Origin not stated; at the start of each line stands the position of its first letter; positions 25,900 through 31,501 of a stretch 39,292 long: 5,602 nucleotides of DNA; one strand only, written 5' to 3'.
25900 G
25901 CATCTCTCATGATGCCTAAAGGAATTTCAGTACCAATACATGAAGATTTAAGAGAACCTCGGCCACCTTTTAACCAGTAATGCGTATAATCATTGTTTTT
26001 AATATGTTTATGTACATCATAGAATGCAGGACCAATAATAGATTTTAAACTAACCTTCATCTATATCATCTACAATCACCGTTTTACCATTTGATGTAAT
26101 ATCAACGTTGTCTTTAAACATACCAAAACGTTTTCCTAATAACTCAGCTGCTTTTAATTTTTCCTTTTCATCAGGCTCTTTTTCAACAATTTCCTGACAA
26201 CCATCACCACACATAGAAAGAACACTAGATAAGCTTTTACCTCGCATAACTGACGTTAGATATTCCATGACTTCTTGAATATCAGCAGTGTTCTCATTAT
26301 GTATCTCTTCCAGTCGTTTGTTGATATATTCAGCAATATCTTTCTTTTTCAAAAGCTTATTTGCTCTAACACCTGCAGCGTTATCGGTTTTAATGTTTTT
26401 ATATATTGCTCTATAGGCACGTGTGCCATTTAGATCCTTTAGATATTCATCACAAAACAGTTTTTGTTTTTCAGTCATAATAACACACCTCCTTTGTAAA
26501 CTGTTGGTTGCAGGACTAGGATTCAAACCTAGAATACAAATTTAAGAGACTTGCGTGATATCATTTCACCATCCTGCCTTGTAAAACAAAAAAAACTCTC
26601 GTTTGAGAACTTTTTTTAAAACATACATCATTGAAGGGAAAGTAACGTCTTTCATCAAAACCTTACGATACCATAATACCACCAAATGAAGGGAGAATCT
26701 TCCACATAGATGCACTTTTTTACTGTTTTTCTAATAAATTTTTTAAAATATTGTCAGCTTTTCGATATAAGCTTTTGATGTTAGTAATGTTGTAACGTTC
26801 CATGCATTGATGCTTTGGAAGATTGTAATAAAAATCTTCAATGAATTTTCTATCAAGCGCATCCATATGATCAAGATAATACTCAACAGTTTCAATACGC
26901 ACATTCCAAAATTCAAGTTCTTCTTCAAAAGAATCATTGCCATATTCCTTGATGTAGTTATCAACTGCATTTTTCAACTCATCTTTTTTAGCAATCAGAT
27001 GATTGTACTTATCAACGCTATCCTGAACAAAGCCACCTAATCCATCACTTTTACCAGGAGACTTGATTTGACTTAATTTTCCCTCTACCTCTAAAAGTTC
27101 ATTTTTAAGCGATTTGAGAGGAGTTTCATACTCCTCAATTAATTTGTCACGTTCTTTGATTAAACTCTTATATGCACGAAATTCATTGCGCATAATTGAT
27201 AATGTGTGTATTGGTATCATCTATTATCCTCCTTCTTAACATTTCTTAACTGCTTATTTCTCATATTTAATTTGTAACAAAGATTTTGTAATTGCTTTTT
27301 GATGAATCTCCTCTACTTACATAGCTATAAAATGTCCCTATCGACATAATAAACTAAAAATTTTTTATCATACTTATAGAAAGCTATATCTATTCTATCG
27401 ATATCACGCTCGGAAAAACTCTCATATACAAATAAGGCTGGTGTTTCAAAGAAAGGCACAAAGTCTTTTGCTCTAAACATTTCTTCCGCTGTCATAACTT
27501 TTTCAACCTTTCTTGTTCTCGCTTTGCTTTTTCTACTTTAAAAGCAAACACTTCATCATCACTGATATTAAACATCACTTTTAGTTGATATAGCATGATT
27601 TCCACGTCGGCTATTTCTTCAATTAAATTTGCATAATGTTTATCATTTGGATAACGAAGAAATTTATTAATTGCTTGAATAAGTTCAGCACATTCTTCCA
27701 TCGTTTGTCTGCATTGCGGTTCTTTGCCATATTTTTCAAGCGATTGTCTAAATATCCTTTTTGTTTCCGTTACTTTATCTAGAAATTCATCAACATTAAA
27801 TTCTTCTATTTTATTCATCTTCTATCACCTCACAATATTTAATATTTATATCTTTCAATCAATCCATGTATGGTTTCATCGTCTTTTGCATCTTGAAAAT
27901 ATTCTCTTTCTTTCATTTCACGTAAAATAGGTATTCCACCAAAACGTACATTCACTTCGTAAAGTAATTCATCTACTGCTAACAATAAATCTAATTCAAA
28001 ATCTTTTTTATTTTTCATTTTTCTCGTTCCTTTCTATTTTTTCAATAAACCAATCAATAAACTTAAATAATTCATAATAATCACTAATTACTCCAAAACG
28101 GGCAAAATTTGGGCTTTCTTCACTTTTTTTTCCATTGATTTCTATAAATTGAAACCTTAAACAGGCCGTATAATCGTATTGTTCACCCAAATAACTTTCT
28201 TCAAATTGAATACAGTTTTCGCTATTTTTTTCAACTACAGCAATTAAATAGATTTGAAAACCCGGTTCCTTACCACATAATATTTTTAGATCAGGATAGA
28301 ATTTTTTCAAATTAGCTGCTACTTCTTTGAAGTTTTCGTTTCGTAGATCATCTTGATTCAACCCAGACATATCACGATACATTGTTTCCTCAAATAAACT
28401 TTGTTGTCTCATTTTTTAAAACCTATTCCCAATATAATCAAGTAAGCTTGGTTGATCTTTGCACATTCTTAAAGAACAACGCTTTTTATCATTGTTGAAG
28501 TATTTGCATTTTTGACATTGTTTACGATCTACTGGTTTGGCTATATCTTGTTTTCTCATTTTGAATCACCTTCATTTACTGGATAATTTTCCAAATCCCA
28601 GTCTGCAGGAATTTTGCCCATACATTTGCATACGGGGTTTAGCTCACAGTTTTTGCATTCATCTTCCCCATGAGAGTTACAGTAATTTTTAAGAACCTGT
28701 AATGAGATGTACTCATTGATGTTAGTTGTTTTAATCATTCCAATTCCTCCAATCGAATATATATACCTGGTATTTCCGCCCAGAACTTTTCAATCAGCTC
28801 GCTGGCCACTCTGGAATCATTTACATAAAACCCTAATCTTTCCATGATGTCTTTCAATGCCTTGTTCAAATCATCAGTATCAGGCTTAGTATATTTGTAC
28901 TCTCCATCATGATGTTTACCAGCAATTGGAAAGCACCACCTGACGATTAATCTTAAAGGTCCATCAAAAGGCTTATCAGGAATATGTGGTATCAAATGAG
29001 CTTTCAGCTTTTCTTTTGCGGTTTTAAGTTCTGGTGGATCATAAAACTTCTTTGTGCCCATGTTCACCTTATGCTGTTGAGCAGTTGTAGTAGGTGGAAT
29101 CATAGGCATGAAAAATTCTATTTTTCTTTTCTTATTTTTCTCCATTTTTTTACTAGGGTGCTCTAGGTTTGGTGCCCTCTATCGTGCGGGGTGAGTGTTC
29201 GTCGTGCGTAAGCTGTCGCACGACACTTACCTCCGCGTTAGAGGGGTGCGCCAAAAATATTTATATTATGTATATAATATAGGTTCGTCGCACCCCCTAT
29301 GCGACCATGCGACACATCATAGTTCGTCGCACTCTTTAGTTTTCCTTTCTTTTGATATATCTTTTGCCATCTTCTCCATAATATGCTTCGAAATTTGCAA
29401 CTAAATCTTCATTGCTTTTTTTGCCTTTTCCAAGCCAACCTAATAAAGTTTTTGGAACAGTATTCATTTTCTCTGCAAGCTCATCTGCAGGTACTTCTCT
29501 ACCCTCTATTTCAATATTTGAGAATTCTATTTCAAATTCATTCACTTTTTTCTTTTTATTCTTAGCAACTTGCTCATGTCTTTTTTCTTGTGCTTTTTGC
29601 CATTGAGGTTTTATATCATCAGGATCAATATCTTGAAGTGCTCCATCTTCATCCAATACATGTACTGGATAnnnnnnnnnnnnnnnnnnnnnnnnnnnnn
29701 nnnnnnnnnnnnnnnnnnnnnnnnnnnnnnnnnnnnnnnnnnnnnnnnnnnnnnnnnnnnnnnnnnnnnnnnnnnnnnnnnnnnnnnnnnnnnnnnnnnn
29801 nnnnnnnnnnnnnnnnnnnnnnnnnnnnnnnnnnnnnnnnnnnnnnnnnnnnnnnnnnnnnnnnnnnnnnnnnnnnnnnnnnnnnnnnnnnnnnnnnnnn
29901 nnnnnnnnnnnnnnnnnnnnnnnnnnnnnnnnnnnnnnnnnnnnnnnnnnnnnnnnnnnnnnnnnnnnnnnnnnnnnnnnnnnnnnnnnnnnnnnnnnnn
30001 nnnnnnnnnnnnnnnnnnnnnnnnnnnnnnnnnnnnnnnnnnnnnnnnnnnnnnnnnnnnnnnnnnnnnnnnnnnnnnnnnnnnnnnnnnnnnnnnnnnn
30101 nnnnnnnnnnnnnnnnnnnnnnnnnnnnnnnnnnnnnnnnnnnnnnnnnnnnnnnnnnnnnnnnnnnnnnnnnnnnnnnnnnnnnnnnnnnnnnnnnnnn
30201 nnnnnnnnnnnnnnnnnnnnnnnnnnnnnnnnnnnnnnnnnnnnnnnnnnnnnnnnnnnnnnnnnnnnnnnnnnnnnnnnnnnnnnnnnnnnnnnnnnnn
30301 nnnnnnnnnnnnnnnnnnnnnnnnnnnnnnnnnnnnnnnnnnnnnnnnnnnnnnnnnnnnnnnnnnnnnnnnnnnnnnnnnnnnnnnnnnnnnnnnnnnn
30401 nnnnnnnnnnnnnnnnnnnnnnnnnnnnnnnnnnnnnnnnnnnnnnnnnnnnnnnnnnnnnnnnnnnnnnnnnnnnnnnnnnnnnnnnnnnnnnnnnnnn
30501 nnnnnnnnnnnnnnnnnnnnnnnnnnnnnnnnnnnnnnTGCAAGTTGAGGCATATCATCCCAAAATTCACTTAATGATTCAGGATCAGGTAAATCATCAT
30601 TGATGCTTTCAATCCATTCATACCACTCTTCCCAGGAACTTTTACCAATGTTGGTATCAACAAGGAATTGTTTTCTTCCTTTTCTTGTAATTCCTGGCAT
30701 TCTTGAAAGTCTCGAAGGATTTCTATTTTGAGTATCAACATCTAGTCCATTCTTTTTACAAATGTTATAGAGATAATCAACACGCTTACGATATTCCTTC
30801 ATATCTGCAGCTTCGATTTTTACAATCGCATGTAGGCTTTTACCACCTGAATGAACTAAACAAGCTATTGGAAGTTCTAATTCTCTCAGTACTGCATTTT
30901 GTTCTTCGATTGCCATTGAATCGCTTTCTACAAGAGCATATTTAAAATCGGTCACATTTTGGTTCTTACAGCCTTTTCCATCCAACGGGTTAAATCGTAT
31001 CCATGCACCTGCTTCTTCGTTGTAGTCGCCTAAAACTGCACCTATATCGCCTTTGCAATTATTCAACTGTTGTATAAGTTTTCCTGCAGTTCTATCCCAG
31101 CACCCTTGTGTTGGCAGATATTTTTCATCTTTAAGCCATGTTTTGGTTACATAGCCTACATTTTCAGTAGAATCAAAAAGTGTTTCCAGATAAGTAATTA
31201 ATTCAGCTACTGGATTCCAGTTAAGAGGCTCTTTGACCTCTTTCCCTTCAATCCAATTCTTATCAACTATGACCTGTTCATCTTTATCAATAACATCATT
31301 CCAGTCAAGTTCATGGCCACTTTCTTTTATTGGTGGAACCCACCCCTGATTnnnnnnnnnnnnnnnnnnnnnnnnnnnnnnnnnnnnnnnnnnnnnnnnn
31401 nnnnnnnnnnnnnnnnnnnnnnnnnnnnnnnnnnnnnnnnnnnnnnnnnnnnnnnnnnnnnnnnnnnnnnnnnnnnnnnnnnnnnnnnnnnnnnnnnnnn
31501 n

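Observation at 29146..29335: GC-rich iteron-like island between primase-helicase and RusA (candidate origin or structured element)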

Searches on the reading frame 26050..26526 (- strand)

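Call 14: search_protein_families(library=pfam, proteins=[window:26050-26526:-], max_evalue=0.01)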
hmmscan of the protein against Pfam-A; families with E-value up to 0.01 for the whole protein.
window:26050-26526:- (158 aa): 1 family
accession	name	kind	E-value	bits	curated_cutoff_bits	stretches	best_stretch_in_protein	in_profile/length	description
PF03592.21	Terminase_2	-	3.2e-27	96.3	26.1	1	17-144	1-138/141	Terminase small subunit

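Call 15: search_protein_families(library=phrogs, proteins=[window:26050-26526:-], max_evalue=0.001)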
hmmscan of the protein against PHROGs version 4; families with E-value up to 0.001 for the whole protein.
window:26050-26526:- (158 aa): 4 families
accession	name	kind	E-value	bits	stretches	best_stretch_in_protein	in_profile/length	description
phrog_51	-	head and packaging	1.3e-38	134.2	1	17-154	89-234/261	terminase small subunit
phrog_2606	-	head and packaging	2e-10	41.5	1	17-88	89-158/310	terminase small subunit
phrog_17390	-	unknown function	4.7e-10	40.2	1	17-82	3-65/69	-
phrog_5334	-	head and packaging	0.0001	23.5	1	17-154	17-135/162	terminase small subunit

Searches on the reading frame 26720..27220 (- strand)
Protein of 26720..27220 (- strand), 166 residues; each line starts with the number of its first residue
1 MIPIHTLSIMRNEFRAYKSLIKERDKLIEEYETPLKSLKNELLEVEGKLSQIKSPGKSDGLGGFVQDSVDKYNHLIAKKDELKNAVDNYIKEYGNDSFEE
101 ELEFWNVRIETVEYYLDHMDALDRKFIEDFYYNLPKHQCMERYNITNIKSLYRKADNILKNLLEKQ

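Call 14: search_protein_families(library=pfam, proteins=[window:26720-27220:-], max_evalue=0.01)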
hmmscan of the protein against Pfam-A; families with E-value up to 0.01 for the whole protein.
window:26720-27220:- (166 aa): 1 family
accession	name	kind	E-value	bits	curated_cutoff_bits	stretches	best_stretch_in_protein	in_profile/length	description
PF14703.12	PHM7_cyt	-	0.0039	17.9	27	0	9-93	37-117/174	Cytosolic domain of 10TM putative phosphate transporter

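Call 15: search_protein_families(library=phrogs, proteins=[window:26720-27220:-], max_evalue=0.001)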
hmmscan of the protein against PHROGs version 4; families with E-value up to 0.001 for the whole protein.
window:26720-27220:- (166 aa): 0 families

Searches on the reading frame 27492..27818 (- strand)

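Call 14: search_protein_families(library=pfam, proteins=[window:27492-27818:-], max_evalue=0.01)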
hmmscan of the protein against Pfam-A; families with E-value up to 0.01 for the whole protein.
window:27492-27818:- (108 aa): 2 families
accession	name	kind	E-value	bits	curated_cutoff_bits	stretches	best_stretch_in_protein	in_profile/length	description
PF03819.22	MazG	-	8.1e-05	23.3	22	1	37-94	8-62/74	MazG nucleotide pyrophosphohydrolase domain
PF01503.22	PRA-PH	-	0.0034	18.2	21.3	1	35-92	30-80/86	Phosphoribosyl-ATP pyrophosphohydrolase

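Call 15: search_protein_families(library=phrogs, proteins=[window:27492-27818:-], max_evalue=0.001)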
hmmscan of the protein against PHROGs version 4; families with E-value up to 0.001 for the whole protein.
window:27492-27818:- (108 aa): 2 families
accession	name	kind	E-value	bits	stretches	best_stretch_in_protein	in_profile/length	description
phrog_2245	-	other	1e-28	101.7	1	12-107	114-207/218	nucleoside triphosphate pyrophosphohydrolase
phrog_4856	-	other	2.4e-10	41.4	1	38-106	93-170/195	nucleoside triphosphate pyrophosphohydrolase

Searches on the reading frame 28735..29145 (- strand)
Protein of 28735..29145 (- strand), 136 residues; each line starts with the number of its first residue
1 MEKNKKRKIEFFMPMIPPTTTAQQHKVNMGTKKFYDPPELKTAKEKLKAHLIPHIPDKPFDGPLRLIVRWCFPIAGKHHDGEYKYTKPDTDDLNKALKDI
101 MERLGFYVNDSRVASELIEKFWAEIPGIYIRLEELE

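Call 14: search_protein_families(library=pfam, proteins=[window:28735-29145:-], max_evalue=0.01)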
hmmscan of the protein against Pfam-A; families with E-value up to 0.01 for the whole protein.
window:28735-29145:- (136 aa): 1 family
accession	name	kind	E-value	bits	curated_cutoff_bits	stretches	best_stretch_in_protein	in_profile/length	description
PF05866.16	RusA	-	5.4e-25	88.8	22.8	1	16-133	2-124/124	Endodeoxyribonuclease RusA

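Call 15: search_protein_families(library=phrogs, proteins=[window:28735-29145:-], max_evalue=0.001)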
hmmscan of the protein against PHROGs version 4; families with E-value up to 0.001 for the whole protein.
window:28735-29145:- (136 aa): 2 families
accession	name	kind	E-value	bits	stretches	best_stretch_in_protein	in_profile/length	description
phrog_140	-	DNA, RNA and nucleotide metabolism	3e-39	136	1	3-136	33-169/219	RusA-like Holliday junction resolvase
phrog_34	-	DNA, RNA and nucleotide metabolism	0.00073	20.3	1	5-120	71-176/259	RusA-like Holliday junction resolvase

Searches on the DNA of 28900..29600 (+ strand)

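Call 7: search_rna_families(source=window, start=28900, end=29600, threshold=evalue, max_evalue=10, show_alignments=3)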
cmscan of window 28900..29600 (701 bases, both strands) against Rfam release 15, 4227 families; matches with E-value up to 10: 3.
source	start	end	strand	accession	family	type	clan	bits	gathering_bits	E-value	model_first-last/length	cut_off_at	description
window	29048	29115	+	RF01751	potC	Cis-reg;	-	20.9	44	0.2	1-70/70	no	potC RNA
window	28924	29011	-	RF01200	SNORD125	Gene; snRNA; snoRNA; CD-box;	CL00067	15.6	56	5.4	1-97/97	no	Small nucleolar RNA SNORD125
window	29400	29462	+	RF01844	SmY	Gene; snRNA; splicing;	-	13.8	39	2.5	1-80/80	no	SmY spliceosomal RNA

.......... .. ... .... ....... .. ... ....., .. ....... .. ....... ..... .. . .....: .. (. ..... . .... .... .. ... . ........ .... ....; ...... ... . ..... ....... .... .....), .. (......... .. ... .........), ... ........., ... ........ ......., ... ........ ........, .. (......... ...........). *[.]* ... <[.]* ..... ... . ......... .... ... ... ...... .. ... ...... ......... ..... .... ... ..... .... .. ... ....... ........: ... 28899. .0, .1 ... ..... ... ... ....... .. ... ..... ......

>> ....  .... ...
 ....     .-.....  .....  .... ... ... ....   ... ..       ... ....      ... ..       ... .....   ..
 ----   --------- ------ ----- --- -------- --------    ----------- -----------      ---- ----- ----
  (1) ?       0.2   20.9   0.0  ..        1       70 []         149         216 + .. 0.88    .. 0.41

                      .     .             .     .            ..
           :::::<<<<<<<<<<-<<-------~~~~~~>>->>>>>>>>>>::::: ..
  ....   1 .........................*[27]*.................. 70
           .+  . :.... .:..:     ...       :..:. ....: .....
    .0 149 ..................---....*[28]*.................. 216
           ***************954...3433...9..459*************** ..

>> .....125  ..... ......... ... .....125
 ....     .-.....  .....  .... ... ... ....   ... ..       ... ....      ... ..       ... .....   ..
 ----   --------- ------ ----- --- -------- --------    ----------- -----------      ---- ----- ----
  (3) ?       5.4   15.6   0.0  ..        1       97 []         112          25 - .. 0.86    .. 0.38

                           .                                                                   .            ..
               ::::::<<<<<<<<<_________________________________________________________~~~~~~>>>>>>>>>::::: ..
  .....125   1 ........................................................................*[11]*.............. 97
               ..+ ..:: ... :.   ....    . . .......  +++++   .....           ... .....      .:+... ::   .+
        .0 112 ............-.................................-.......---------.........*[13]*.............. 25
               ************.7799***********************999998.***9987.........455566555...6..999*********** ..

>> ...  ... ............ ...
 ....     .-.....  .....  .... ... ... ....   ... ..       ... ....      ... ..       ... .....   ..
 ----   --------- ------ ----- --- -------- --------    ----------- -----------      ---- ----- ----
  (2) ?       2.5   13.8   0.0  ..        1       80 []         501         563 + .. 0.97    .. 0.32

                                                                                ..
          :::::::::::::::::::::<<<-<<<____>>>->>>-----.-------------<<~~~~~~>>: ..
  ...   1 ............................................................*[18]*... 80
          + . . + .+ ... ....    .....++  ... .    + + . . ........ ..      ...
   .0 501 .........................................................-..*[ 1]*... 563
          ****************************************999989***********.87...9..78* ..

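Call 11: search_dna_similar(query=window:29100-29400:+, collection=phages, mode=distant, max_rows=40)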
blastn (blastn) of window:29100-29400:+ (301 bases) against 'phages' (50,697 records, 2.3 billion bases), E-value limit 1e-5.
No match.

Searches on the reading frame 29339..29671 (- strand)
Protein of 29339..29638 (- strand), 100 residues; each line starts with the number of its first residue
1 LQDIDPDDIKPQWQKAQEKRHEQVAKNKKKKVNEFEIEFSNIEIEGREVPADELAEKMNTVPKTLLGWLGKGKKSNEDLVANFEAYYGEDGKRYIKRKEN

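Call 57: search_protein_families(library=pfam, proteins=[window:29339-29638:-], max_evalue=10)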
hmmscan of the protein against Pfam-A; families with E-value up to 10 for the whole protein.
window:29339-29638:- (100 aa): 2 families
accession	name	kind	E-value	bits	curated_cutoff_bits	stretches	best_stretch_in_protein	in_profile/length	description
PF05600.17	CDK5RAP3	-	0.012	14.9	22.6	1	12-73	135-195/502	CDK5 regulatory subunit-associated protein 3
PF03599.22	CdhD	-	0.14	11.3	24.8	1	7-63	38-94/387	CO dehydrogenase/acetyl-CoA synthase delta subunit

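Call 82: predict_structure(alignment_id=A7)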
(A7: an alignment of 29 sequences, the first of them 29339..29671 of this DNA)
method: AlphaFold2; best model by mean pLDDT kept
length: 111 residues; sequences in the alignment: 29
mean_pLDDT: 60.2   pTM: 0.38
mean pLDDT of the five models: 60.2, 57.4, 56.8, 56.7, 53.3
residues with pLDDT >= 90: 0; 70-90: 41; 50-70: 31; < 50: 39
segments of 3 or more residues with pLDDT < 50: 1-6, 13-15, 19-24, 31-45
pLDDT, mean of each block of 10 residues (from residue 1): 46 49 48 46 50 55 73 75 69 77 76 54
secondary structure, 60 per line:
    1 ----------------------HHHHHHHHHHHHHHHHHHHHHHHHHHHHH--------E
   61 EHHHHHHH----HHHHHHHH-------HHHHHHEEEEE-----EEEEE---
elements in order: H23-51 H62-68 H73-80 H88-93 E94-98 E104-108

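Call 84: fold_search(model_id=the predicted structure, library=pdb)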
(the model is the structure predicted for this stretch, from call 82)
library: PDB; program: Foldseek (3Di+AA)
matches with E <= 10: 524; with E <= 0.001: 0
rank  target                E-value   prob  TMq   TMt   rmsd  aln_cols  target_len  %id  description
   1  7el3_B                1.1e-01  0.93  0.43  0.37   6.0        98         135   17  Crystal structure of HpaR-DNA complex from Acinetobacter baumannii (released 2022-01-19)
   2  7el3_A                1.2e-01  0.80  0.38  0.31   5.7       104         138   17  Crystal structure of HpaR-DNA complex from Acinetobacter baumannii (released 2022-01-19)
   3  3eco_A                1.6e-01  0.89  0.42  0.36   6.7        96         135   12  Crystal structure of MepR, a transcription regulator of the Staphylococcus aureus multidrug efflux pump MepA (released 2009-02-10)
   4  8zde_A                2.3e-01  0.80  0.41  0.34   6.3        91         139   14  Crystal structure of HsmR with DNA bound (released 2025-11-05)
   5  8b9x_B                2.5e-01  0.89  0.41  0.20   3.7        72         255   17  Chimeric protein of human UFM1 E3 ligase, UFL1, and DDRGK1 (released 2023-10-25)
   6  4lln_J                2.5e-01  0.66  0.39  0.33   6.9       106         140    8  Crystal structure of S. aureus MepR-DNA complex (released 2014-05-14)
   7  7kfq                  3.0e-01  0.94  0.36  0.29   2.1        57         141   14  Crystal structure of the MarR family transcriptional regulator from Variovorax paradoxus bound to 1H-Indole-3-Carboxylic (released 2021-11-10)
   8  7dvr                  3.0e-01  0.60  0.39  0.31   6.2       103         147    9  Crystal structure of heme sensor protein PefR from Streptococcus agalactiae in complex with heme (released 2021-09-29)
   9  4rgx_A                3.0e-01  0.51  0.35  0.29   7.7        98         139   13  Crystal Structure of Putative MarR Family Transcriptional Regulator HcaR from Acinetobacter sp. ADP complexed with 3,4 (released 2015-03-04)
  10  4omz_B                3.2e-01  0.72  0.42  0.47  10.2       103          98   14  Crystal Structure of NolR from Sinorhizobium fredii (released 2014-04-16)
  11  7kua                  3.2e-01  0.69  0.44  0.34   7.8       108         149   13  Crystal structure of the MarR family transcriptional regulator from Pseudomonas putida bound to Indole 3 acetic acid (released 2021-12-01)
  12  7krh                  3.4e-01  0.93  0.36  0.29   2.1        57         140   14  Crystal structure of the MarR family transcriptional regulator from Variovorax paradoxus with S28A and R46A mutations (released 2021-12-01)
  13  5jls                  3.6e-01  0.60  0.39  0.33   6.0        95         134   10  Crystal Structure of Adhesin competence repressor (AdcR) from Streptococcus pyogenes (C-terminally His tagged) (released 2017-05-03)
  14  5cd8_D                3.6e-01  0.44  0.34  0.46   6.4        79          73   15  Crystal structure of the NTD of Drosophila Oskar protein (released 2015-09-02)
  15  8b9x_A                3.9e-01  0.80  0.39  0.19   3.6        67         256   18  Chimeric protein of human UFM1 E3 ligase, UFL1, and DDRGK1 (released 2023-10-25)
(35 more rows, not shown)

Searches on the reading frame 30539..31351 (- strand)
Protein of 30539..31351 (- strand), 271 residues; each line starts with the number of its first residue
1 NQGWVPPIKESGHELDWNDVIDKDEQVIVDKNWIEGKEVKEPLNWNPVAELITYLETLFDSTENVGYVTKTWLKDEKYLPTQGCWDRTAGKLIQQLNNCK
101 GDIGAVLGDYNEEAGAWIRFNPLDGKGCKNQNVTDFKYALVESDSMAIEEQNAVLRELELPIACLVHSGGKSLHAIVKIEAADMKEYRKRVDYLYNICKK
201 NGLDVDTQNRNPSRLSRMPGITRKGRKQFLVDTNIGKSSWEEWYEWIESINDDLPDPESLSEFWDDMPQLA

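Call 57: search_protein_families(library=pfam, proteins=[window:30539-31351:-], max_evalue=10)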
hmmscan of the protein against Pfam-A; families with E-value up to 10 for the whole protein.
window:30539-31351:- (271 aa): 1 family
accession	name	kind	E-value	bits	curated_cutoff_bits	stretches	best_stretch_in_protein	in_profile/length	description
PF01896.25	DNA_primase_S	-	0.22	12.3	26.8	1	124-197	4-80/163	DNA primase small subunit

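Call 63: search_solved_structures(query=A5, max_evalue=10, show_alignments=2)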
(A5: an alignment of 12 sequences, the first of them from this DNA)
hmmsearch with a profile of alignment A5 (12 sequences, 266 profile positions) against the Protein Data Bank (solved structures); distinct sequences matched with E-value up to 10: 3.
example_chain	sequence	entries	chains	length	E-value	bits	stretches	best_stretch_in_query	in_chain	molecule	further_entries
3fav_A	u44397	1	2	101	0.38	13.2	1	81-157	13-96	ESAT-6-like protein esxB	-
6j19_B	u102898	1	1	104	0.38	13.2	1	81-157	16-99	ESAT-6-like protein EsxB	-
1wa8_A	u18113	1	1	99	0.41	13.1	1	82-157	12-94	ESAT-6 LIKE PROTEIN ESXB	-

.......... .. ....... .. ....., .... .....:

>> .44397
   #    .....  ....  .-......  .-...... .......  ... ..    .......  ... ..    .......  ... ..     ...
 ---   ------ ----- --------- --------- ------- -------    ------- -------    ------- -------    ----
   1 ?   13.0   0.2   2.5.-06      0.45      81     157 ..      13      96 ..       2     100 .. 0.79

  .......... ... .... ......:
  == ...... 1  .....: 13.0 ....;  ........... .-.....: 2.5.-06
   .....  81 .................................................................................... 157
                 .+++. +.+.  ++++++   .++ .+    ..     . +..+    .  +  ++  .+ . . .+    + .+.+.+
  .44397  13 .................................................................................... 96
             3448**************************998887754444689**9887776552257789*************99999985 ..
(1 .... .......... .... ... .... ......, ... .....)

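Call 64: find_homologous_proteins(query=A5, max_evalue=0.00001)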
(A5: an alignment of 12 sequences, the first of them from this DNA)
Query A5 (12 sequences) (265 aa, profile of the alignment): 1280 proteins with E <= 0.00001 among 6326 candidates; the best 120 are listed.
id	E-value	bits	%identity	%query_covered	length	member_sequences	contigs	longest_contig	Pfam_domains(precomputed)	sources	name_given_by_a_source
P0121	2.6e-145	501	70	100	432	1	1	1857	PF08707.17,PF13481.13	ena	-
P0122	7.1e-145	499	70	99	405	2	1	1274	PF08707.17,PF13481.13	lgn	-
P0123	1.0e-144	499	71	100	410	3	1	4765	PF08707.17,PF13481.13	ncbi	ncbi:MAG: PriCT-2 domain-containing protein, partial [Carboxydocellales bacterium]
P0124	2.0e-143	495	73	100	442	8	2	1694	PF08707.17,PF13481.13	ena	-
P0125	3.8e-142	490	68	100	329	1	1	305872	PF08707.17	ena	-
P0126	1.6e-141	488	72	100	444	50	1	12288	PF08707.17,PF13481.13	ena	-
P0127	2.2e-141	488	70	100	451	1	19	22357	PF08707.17,PF13481.13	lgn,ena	-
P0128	2.5e-141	488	71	100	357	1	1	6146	PF08707.17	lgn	-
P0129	6.7e-141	486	70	100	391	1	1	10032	PF08707.17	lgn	-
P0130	1.7e-140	485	68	98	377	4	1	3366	PF08707.17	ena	-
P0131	2.1e-140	485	73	100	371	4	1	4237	PF08707.17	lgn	-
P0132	2.5e-140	484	68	100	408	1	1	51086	PF08707.17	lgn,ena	-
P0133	2.9e-140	484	72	100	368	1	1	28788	PF08707.17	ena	-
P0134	4.9e-140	483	72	100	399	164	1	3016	PF08707.17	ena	-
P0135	4.9e-140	483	71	100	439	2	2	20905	PF08707.17,PF13481.13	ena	-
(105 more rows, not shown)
